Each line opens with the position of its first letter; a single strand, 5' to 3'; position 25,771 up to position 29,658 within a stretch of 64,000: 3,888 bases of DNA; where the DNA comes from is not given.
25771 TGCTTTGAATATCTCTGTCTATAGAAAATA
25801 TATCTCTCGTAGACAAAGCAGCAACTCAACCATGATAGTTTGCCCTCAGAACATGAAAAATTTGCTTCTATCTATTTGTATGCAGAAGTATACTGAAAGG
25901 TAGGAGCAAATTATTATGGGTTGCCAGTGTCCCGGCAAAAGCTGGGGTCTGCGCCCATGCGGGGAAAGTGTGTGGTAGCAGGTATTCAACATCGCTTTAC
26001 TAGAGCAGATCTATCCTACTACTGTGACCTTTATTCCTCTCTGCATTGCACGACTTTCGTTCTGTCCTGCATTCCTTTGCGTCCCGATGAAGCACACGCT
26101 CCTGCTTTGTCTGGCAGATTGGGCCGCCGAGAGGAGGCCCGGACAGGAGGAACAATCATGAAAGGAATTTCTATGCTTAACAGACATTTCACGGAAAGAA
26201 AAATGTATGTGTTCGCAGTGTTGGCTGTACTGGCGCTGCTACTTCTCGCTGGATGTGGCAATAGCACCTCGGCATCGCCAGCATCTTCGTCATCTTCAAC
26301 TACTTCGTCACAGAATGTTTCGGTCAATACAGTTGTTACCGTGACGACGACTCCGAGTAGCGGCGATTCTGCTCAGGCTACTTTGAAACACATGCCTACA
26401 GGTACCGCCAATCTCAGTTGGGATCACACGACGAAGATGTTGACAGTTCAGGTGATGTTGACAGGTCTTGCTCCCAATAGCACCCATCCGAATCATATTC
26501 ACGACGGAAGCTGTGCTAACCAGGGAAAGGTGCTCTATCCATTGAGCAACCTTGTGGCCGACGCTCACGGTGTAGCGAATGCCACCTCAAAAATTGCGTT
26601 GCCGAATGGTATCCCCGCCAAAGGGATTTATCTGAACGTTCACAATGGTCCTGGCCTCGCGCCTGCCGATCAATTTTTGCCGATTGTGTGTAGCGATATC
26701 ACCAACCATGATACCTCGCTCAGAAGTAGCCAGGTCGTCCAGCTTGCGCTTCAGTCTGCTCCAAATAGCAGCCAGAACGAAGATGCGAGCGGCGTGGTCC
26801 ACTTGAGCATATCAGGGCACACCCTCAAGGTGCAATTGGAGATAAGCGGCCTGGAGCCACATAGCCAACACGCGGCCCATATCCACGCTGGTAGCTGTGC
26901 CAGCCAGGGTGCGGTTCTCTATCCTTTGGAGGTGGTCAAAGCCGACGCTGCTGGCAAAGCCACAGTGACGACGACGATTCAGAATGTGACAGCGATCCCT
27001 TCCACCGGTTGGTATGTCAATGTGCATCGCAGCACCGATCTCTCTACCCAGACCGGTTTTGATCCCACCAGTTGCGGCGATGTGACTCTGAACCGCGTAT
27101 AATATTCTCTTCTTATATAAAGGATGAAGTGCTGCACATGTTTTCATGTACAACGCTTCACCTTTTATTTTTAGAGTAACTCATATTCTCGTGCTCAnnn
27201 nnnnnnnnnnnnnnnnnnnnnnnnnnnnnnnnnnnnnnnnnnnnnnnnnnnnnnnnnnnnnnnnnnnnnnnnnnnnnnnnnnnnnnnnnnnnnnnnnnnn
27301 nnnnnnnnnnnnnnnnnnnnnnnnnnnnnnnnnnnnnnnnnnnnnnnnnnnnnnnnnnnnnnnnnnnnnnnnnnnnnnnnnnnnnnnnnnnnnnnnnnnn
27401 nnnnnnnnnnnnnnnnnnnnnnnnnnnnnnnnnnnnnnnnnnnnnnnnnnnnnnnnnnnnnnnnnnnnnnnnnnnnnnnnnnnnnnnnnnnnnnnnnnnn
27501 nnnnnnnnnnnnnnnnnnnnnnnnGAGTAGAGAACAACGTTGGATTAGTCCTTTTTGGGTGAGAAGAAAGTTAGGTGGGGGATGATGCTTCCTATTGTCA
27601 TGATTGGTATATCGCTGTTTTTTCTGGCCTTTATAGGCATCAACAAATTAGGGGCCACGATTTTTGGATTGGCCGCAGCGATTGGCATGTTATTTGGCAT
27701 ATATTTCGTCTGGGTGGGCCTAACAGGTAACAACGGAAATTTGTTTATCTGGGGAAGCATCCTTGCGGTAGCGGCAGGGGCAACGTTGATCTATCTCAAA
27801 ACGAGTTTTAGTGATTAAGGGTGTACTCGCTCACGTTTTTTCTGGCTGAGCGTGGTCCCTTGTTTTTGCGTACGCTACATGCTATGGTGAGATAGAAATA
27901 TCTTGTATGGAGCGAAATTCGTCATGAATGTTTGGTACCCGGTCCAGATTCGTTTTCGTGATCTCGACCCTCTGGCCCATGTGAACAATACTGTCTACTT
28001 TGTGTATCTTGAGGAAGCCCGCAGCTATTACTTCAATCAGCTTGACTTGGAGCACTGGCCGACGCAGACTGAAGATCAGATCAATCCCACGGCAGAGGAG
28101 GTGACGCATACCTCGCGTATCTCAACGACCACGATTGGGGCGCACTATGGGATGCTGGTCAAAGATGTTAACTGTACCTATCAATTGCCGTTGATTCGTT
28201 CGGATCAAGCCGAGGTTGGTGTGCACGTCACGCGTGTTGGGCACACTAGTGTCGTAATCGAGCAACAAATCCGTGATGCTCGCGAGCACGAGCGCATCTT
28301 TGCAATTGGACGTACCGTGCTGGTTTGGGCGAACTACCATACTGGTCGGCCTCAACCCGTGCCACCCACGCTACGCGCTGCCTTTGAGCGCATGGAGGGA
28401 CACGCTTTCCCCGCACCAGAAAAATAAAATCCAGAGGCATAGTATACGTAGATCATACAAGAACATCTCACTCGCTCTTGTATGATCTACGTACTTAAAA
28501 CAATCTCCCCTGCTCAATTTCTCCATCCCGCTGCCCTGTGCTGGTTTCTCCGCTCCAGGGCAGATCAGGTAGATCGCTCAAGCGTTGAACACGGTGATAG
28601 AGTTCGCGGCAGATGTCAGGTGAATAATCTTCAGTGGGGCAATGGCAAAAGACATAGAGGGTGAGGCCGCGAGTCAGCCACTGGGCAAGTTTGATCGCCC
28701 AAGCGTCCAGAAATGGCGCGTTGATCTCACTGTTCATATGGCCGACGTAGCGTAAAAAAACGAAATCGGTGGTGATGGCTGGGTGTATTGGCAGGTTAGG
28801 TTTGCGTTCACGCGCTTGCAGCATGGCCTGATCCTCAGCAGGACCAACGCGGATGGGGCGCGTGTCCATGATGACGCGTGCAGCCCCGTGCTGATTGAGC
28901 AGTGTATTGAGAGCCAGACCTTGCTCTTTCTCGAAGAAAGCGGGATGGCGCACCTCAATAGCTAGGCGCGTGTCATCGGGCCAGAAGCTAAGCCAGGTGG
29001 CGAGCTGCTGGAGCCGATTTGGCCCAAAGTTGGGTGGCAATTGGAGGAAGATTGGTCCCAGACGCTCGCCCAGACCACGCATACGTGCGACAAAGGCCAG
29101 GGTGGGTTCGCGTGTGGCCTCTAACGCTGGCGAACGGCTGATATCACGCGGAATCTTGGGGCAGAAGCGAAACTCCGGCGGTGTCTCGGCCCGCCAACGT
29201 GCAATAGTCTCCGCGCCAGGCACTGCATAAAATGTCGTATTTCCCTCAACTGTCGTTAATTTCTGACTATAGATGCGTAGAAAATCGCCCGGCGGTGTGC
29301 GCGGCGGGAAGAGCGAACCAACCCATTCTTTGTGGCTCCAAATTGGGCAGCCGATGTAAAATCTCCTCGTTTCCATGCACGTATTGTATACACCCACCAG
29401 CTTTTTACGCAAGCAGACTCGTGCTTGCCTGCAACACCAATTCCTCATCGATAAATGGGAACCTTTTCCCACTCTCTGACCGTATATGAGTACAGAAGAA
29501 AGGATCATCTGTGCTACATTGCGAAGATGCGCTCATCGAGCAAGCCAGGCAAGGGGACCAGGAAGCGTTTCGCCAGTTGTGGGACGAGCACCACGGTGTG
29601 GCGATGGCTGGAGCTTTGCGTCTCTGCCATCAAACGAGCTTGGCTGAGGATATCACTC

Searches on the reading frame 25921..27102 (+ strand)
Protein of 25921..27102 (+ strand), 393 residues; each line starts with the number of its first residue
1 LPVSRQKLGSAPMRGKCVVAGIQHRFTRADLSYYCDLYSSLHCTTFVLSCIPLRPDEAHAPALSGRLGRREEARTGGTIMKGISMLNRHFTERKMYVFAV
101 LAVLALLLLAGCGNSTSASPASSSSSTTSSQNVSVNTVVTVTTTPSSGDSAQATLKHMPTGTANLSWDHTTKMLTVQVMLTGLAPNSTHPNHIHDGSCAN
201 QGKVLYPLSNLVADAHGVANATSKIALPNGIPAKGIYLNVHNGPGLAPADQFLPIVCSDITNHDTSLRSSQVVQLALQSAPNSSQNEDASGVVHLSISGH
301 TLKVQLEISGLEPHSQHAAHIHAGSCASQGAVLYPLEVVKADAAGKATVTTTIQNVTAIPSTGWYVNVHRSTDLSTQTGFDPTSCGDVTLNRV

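Call 51: search_protein_families(library=pfam, proteins=[window:25921-27102:+], max_evalue=0.00001)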
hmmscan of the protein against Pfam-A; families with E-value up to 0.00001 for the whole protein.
window:25921-27102:+ (393 aa): 1 family
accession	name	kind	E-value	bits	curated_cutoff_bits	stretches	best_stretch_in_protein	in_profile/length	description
PF07452.17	CHRD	-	8.2e-19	69.1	24.1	2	269-371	7-106/117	CHRD domain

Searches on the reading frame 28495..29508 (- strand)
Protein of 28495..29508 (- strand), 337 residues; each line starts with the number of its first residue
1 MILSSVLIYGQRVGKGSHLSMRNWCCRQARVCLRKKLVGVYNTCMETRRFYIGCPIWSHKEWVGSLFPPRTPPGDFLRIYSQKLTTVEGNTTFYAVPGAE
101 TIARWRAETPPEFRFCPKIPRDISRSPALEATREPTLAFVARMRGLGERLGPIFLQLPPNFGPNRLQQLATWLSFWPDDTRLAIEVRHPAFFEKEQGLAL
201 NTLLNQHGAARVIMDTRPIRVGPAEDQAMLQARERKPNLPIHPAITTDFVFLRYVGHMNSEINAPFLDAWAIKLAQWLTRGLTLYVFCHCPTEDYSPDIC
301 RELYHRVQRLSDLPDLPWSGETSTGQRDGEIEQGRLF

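Call 51: search_protein_families(library=pfam, proteins=[window:28495-29508:-], max_evalue=0.00001)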
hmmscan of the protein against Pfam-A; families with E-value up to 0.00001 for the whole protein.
window:28495-29508:- (337 aa): 1 family
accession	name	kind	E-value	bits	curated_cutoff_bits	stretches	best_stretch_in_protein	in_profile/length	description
PF01904.24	DUF72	-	2.8e-56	191.4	25.3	1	67-304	1-215/217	Protein of unknown function DUF72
